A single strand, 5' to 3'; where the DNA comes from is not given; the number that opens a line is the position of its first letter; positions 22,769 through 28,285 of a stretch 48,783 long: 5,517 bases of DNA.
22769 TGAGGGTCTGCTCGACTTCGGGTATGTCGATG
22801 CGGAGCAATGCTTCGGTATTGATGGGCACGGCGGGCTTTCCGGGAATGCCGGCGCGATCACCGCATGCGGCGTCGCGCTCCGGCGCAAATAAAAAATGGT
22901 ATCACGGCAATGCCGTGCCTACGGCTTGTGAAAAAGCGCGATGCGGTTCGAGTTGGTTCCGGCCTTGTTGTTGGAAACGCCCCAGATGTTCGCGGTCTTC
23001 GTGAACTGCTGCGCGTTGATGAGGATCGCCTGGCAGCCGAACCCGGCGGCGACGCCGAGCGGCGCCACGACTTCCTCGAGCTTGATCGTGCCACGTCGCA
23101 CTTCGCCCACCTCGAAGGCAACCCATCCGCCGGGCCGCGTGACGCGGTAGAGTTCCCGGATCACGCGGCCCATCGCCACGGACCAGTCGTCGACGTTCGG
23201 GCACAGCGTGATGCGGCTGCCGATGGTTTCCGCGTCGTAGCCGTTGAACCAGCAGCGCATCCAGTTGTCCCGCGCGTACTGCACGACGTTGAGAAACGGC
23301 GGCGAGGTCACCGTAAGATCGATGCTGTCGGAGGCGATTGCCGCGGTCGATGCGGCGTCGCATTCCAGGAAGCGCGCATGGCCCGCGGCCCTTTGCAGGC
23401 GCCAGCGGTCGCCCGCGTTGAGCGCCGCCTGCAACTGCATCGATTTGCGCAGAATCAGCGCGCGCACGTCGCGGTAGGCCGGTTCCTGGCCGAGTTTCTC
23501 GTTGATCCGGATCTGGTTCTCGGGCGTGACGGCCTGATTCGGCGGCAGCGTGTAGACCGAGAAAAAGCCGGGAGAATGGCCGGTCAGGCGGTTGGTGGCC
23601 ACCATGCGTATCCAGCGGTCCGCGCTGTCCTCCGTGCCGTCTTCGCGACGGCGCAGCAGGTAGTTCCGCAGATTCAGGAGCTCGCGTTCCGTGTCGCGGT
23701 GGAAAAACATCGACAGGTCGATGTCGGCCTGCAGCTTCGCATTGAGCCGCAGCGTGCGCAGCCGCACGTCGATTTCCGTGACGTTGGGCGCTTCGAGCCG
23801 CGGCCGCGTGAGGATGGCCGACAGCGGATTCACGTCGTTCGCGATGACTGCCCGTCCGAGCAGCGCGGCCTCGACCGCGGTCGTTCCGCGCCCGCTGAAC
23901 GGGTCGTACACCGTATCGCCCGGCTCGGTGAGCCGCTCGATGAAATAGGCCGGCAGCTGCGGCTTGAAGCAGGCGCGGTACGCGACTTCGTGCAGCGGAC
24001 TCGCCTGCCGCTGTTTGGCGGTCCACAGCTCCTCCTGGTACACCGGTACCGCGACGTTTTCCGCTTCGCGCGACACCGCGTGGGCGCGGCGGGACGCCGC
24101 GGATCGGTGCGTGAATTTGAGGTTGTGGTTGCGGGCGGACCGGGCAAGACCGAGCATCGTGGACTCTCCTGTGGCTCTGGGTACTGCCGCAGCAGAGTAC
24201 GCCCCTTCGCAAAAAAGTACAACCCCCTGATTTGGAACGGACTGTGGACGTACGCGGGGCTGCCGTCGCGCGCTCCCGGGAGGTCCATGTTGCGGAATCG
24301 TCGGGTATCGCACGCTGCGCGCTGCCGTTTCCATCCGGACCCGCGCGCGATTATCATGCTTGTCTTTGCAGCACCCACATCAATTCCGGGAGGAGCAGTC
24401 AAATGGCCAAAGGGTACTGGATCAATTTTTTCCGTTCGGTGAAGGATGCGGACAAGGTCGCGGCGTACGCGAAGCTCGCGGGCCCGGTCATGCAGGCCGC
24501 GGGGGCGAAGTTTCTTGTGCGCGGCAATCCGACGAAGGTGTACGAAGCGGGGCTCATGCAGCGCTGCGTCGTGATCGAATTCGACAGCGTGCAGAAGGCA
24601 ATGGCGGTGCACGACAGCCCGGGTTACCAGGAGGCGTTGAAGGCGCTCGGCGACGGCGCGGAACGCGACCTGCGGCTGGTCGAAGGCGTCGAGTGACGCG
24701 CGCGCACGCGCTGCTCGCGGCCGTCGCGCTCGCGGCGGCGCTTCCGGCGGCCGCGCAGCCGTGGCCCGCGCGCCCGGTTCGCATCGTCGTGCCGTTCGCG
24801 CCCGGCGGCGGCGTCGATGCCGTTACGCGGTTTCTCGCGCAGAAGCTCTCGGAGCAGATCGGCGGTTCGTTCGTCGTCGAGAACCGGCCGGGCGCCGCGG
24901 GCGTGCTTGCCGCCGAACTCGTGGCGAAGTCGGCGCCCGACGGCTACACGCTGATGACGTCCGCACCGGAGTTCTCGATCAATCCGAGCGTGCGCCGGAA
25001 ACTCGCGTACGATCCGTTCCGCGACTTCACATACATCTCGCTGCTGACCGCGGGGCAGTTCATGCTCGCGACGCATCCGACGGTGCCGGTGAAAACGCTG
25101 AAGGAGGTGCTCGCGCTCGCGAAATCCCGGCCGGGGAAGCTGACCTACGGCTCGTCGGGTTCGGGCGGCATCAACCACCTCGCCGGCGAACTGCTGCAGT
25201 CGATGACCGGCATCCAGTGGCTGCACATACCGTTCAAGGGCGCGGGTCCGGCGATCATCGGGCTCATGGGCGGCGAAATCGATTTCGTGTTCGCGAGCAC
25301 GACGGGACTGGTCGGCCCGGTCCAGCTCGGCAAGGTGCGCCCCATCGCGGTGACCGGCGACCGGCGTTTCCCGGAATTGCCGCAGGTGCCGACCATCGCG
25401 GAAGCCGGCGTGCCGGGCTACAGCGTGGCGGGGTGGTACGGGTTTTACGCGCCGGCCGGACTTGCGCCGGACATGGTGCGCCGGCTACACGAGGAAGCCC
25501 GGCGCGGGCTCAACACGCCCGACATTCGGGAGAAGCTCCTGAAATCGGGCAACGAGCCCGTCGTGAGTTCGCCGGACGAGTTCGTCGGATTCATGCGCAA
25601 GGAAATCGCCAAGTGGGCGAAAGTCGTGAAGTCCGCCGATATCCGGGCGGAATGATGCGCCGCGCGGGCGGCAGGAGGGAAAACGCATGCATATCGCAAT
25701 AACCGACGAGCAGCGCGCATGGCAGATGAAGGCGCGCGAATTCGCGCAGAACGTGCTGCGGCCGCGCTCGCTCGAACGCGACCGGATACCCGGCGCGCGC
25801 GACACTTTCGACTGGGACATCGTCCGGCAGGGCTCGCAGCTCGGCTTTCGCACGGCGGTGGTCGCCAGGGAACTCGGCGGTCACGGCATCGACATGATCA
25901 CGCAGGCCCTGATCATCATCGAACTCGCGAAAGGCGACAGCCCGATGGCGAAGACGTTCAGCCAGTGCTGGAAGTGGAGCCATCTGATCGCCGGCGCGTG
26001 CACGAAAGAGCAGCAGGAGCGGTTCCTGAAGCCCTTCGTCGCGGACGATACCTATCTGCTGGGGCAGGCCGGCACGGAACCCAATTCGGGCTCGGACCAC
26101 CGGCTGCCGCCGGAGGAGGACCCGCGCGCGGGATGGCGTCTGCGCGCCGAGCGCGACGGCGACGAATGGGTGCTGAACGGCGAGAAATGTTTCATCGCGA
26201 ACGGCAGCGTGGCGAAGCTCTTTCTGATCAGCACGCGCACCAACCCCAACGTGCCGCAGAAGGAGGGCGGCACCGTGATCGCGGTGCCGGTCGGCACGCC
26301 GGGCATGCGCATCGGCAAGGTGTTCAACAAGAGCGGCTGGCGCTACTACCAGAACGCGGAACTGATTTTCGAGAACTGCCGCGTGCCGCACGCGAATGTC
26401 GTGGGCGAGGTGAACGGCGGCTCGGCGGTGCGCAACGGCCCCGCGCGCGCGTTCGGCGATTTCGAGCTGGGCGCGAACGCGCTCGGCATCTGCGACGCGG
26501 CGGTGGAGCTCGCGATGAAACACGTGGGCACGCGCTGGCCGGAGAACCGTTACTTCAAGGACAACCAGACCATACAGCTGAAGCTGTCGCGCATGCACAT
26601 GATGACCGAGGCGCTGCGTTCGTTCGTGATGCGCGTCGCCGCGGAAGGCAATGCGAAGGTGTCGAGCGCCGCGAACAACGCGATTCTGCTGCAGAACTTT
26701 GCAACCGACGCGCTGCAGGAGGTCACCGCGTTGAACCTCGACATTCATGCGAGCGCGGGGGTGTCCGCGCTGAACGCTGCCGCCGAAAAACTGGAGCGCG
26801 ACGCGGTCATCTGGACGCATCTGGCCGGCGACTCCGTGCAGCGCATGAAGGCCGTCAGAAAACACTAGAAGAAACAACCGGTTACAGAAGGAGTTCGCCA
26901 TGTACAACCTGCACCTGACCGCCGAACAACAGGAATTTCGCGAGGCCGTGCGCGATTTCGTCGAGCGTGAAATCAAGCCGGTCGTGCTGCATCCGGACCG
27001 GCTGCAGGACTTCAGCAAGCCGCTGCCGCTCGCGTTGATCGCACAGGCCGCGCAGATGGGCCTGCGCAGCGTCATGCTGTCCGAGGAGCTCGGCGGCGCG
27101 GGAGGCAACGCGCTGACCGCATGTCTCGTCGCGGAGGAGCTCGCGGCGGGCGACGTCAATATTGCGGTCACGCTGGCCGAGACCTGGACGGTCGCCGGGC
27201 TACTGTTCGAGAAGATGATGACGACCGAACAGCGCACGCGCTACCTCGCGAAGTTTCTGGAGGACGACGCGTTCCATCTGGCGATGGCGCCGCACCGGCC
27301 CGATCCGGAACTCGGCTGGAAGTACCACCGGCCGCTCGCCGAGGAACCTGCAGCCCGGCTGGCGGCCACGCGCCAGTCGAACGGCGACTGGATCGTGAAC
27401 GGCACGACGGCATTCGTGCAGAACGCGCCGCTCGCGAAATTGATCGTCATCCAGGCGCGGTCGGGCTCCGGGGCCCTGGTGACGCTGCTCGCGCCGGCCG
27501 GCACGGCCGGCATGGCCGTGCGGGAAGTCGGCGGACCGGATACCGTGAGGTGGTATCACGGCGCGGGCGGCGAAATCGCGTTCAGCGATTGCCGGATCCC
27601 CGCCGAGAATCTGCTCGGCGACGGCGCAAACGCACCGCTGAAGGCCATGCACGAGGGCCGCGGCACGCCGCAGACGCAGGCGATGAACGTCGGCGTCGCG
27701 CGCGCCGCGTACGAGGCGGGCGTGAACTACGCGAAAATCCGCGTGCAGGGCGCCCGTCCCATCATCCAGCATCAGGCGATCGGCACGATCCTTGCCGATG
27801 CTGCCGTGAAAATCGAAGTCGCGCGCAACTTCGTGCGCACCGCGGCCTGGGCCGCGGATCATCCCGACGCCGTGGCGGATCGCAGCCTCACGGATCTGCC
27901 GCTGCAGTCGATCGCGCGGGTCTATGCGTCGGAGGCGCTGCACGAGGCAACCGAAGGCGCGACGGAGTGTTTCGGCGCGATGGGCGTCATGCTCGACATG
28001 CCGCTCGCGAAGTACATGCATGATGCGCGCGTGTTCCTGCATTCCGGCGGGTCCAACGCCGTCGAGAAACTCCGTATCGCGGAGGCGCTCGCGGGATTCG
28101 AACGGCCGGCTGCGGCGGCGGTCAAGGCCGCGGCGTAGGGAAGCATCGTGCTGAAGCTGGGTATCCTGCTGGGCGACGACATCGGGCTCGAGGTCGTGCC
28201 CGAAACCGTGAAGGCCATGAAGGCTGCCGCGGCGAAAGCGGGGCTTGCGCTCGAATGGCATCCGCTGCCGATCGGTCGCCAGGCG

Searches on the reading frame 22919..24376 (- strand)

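Call 84: search_protein_families(library=pfam, proteins=[window:22919-24376:-], max_evalue=0.001)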
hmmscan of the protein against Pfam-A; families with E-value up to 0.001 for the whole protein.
window:22919-24376:- (485 aa): 2 families
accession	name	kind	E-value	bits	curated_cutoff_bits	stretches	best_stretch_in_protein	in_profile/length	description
PF01555.25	N6_N4_Mtase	-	2.3e-15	57.6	26.7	1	114-182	140-211/221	DNA methylase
PF01170.24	UPF0020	-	1.5e-06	28.5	22.3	1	150-182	24-58/197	RMKL-like, methyltransferase domain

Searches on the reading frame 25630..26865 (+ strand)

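Call 20: search_protein_families(library=pfam, proteins=[window:25630-26865:+], max_evalue=0.001)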
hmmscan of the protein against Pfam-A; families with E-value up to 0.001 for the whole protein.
window:25630-26865:+ (412 aa): 4 families
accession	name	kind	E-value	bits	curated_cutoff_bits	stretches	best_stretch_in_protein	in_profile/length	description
PF02771.21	Acyl-CoA_dh_N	-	2.2e-17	63.9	22.9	1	25-138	1-111/113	Acyl-CoA dehydrogenase, N-terminal domain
PF02770.24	Acyl-CoA_dh_M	-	7.4e-17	61.8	33.3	1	147-250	3-97/97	Acyl-CoA dehydrogenase, middle domain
PF00441.29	Acyl-CoA_dh_1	-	1.5e-11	45.1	22.4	1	280-402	18-138/150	Acyl-CoA dehydrogenase, C-terminal domain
PF08028.16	Acyl-CoA_dh_2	-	5.3e-06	27.2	22.7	1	281-390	4-118/134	Acyl-CoA dehydrogenase, C-terminal domain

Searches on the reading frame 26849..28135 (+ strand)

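Call 20: search_protein_families(library=pfam, proteins=[window:26849-28135:+], max_evalue=0.001)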
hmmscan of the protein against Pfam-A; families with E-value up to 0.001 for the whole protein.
window:26849-28135:+ (429 aa): 4 families
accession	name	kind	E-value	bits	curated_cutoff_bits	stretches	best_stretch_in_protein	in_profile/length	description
PF00441.29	Acyl-CoA_dh_1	-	3.5e-26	92.6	22.4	1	257-414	1-149/150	Acyl-CoA dehydrogenase, C-terminal domain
PF02771.21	Acyl-CoA_dh_N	-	2.2e-22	80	22.9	1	24-138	1-111/113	Acyl-CoA dehydrogenase, N-terminal domain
PF08028.16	Acyl-CoA_dh_2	-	6e-12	46.4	22.7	1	278-395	5-125/134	Acyl-CoA dehydrogenase, C-terminal domain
PF02770.24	Acyl-CoA_dh_M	-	4.3e-06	27.3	33.3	1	174-228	21-79/97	Acyl-CoA dehydrogenase, middle domain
